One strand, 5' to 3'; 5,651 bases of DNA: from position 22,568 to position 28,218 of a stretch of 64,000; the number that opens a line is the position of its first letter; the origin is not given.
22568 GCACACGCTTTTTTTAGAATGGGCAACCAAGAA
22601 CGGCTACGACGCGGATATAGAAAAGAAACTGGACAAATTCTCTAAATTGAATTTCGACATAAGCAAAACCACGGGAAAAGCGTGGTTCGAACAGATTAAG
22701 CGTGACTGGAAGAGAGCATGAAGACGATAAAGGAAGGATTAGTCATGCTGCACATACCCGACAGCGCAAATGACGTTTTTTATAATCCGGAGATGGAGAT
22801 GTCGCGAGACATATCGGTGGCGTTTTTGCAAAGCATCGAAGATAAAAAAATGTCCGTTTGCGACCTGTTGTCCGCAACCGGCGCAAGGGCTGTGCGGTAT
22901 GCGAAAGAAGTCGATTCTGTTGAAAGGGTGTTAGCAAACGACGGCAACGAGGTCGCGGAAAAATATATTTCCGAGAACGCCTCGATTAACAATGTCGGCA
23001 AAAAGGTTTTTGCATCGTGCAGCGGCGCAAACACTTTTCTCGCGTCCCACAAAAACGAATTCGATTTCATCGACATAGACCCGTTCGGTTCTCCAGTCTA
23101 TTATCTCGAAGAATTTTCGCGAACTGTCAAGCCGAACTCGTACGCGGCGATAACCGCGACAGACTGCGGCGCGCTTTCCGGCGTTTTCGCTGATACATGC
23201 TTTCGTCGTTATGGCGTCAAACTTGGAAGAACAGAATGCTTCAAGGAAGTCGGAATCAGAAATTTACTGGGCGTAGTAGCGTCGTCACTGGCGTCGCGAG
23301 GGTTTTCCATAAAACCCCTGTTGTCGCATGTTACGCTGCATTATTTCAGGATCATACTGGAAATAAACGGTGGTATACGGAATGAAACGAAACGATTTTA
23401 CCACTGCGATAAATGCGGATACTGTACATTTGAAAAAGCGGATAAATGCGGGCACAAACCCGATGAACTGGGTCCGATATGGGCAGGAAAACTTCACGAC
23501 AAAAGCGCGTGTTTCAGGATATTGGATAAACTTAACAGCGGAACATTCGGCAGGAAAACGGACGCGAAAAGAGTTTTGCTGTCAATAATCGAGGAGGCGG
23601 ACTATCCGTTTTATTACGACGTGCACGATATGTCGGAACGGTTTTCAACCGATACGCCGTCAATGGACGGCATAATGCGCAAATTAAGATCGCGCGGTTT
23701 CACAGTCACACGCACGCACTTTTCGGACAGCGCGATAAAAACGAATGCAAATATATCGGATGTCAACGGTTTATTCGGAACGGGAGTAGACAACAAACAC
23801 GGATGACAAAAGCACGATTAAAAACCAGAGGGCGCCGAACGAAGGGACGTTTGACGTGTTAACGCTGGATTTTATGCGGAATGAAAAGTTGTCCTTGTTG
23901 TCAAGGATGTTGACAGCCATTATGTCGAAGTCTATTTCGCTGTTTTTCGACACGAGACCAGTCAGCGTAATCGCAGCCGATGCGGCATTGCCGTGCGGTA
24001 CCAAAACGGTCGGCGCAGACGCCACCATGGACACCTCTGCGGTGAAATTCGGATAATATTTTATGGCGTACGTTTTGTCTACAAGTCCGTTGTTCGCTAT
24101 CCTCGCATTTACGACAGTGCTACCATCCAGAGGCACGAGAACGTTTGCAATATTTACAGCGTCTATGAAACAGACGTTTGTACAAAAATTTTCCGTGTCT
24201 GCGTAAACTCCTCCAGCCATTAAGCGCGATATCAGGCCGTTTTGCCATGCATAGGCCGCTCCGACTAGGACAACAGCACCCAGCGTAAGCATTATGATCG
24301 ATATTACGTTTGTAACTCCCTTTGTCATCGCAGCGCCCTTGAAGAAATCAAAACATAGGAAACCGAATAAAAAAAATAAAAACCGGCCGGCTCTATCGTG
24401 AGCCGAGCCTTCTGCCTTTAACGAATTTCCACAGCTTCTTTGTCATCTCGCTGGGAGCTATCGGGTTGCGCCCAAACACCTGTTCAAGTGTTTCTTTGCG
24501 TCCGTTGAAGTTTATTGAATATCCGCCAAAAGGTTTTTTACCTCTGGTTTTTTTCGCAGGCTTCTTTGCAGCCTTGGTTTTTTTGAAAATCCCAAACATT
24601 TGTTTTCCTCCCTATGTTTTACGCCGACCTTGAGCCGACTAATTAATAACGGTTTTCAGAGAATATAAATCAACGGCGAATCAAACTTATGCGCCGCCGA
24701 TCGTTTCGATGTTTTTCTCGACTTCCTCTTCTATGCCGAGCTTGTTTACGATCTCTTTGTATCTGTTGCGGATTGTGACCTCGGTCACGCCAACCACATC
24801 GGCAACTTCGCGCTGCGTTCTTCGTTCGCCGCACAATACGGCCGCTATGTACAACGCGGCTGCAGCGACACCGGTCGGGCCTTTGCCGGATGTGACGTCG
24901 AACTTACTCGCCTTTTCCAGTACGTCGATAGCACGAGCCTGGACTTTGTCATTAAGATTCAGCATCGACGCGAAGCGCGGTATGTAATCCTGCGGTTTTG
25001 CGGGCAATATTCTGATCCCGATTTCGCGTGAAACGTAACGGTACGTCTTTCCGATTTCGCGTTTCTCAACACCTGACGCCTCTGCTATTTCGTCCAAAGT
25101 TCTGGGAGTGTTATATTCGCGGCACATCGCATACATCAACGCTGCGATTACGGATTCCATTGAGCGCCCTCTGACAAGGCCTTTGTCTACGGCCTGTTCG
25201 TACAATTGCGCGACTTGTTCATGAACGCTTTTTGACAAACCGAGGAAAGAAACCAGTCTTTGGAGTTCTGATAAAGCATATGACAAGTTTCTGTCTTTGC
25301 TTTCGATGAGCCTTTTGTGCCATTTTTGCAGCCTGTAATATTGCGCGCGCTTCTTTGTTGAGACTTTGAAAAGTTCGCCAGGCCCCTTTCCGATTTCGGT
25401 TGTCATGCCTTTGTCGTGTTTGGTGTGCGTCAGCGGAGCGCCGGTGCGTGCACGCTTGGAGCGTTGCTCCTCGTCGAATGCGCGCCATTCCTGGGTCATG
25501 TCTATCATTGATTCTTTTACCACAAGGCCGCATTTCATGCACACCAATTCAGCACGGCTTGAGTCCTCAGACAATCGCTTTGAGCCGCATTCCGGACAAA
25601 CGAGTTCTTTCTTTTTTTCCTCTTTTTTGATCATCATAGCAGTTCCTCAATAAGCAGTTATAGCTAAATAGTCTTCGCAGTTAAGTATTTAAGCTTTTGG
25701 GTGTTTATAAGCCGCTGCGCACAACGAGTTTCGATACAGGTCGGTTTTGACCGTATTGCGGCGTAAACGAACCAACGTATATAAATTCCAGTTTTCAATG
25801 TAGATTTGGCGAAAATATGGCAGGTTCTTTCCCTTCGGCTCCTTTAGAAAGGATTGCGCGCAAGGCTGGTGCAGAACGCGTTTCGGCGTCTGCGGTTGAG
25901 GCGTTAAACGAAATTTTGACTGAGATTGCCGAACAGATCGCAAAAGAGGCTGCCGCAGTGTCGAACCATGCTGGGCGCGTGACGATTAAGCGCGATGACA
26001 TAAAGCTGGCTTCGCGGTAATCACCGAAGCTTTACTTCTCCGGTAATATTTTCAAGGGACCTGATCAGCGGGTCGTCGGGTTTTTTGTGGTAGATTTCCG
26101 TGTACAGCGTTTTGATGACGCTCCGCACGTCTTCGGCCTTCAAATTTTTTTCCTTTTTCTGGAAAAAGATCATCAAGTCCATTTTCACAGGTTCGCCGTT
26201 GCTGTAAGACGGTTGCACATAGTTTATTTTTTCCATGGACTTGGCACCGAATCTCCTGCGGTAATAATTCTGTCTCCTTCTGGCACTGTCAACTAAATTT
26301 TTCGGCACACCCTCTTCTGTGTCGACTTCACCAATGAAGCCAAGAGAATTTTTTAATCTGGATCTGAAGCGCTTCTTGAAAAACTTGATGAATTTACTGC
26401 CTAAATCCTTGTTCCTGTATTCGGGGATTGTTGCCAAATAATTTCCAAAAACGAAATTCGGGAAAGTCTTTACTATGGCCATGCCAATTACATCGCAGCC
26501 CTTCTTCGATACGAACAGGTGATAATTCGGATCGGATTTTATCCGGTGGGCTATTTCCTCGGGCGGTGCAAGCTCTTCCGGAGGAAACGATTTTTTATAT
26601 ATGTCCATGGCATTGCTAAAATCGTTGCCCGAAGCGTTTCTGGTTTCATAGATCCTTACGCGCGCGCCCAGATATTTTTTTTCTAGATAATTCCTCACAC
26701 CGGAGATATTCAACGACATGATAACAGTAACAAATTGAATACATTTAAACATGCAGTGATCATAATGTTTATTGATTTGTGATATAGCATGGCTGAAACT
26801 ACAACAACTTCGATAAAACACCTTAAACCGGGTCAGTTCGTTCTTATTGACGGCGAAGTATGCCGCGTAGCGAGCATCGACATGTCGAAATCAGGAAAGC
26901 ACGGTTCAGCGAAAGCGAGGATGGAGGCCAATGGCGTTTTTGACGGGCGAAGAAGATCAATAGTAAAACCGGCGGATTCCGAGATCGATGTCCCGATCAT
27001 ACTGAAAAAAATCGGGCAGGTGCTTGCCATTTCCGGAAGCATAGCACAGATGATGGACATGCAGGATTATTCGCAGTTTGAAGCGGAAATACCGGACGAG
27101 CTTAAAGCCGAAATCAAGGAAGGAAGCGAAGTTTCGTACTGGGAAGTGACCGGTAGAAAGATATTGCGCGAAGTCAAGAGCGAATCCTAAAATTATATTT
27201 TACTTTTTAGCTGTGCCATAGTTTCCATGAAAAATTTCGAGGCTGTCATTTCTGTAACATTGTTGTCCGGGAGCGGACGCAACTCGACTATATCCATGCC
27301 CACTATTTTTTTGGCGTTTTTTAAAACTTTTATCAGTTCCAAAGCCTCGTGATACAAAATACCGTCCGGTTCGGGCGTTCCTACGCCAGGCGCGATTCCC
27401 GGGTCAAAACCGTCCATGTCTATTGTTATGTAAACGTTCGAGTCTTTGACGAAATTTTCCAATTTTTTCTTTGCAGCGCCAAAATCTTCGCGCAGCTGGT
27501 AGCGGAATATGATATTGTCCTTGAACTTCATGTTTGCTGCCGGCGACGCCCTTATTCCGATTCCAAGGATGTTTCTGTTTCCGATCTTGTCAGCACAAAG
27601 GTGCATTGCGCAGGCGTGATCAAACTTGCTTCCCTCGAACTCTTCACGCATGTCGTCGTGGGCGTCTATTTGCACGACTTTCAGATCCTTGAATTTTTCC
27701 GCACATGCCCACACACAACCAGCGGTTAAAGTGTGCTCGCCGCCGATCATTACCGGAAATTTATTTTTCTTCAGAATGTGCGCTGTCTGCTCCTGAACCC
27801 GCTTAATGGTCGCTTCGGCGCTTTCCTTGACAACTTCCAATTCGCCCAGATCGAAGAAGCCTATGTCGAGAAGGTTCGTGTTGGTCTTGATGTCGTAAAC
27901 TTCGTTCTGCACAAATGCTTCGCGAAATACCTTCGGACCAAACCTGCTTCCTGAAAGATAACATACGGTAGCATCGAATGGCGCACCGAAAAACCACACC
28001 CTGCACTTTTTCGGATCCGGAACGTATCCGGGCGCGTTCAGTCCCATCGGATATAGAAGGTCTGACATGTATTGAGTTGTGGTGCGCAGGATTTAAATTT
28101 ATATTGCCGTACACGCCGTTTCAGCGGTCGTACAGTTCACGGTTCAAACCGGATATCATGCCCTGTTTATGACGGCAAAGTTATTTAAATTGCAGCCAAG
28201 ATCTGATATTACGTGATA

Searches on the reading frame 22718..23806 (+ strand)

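Call 61: search_protein_families(library=pfam, proteins=[window:22718-23806:+], max_evalue=0.00001)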
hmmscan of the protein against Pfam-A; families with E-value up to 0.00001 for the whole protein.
window:22718-23806:+ (362 aa): 1 family
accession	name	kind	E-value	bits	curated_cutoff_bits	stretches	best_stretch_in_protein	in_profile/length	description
PF02005.22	TRM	-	1.5e-85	288.1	27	1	16-349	16-371/376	N2,N2-dimethylguanosine tRNA methyltransferase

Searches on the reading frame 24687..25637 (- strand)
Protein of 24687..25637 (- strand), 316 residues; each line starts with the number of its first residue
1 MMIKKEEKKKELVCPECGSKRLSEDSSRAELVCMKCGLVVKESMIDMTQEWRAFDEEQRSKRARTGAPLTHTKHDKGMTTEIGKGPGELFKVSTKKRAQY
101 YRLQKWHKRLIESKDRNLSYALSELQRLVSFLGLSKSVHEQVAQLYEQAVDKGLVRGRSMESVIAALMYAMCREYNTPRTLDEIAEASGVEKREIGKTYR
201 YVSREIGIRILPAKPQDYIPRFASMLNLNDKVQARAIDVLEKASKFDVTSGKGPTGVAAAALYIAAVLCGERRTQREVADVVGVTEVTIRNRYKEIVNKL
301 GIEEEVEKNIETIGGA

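Call 61: search_protein_families(library=pfam, proteins=[window:24687-25637:-], max_evalue=0.00001)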
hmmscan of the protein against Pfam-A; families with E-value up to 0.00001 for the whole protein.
window:24687-25637:- (316 aa): 3 families
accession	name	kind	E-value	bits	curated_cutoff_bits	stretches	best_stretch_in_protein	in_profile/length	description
PF00382.24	TFIIB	-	6.6e-47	157.9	23.6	2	213-298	6-91/92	Transcription factor TFIIB repeat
PF08271.17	Zn_Ribbon_TF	-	9.9e-16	57.5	29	1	13-54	2-43/43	TFIIB zinc-binding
PF04545.22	Sigma70_r4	-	1.7e-06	27.9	24.1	0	270-300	18-48/50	Sigma-70, region 4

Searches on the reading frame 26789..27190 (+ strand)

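Call 62: search_protein_families(library=pfam, proteins=[window:26789-27190:+], max_evalue=0.00001)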
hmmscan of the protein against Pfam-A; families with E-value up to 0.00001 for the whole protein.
window:26789-27190:+ (133 aa): 1 family
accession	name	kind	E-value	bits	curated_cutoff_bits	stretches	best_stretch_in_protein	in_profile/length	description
PF21485.3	IF5A-like_N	-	3.8e-13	49.5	27.1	1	3-62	2-61/63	Translation initiation factor 5A-like, N-terminal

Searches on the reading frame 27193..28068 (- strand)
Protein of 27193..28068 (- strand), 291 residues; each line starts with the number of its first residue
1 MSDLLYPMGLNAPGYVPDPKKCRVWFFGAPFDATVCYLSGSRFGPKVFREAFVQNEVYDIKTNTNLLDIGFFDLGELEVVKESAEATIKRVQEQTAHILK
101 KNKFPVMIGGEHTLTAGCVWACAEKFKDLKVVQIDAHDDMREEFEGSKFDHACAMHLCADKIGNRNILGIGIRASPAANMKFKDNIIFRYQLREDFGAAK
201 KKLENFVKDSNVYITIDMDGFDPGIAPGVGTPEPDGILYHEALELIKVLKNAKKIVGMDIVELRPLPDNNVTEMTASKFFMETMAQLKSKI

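Call 62: search_protein_families(library=pfam, proteins=[window:27193-28068:-], max_evalue=0.00001)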
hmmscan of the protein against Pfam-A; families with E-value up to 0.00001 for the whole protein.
window:27193-28068:- (291 aa): 1 family
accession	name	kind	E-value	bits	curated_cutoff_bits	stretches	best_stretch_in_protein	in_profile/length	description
PF00491.26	Arginase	-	1.2e-66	225.5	22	1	24-283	3-277/280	Arginase family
